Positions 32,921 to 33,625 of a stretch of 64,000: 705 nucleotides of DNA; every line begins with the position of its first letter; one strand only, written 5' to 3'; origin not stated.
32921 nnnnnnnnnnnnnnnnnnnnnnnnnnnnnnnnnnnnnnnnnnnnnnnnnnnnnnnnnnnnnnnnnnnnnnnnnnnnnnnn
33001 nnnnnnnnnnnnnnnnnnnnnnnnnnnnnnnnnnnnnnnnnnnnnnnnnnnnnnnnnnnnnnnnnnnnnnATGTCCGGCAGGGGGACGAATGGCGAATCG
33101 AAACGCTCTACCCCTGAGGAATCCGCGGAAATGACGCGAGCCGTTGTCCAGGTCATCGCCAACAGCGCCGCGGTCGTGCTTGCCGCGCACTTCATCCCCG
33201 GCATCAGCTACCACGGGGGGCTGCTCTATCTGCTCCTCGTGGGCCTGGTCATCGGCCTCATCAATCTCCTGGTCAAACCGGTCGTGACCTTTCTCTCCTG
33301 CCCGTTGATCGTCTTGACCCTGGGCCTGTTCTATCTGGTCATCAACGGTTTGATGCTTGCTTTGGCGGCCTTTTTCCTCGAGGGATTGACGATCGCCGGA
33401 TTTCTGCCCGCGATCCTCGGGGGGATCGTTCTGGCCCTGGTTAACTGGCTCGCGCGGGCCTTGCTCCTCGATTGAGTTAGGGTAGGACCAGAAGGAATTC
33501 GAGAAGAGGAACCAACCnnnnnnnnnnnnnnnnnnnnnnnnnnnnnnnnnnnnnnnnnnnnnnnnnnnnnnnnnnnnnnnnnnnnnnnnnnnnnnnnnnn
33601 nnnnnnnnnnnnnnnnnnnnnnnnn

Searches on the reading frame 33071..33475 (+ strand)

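Call 53: search_protein_families(library=pfam, proteins=[window:33071-33475:+], max_evalue=0.001)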
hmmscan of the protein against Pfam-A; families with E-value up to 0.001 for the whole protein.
window:33071-33475:+ (134 aa): 1 family
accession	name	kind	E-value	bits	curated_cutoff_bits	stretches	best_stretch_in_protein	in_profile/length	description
PF04020.18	Phage_holin_4_2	-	2e-26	93.1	28.8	1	23-127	2-105/105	Mycobacterial 4 TMS phage holin, superfamily IV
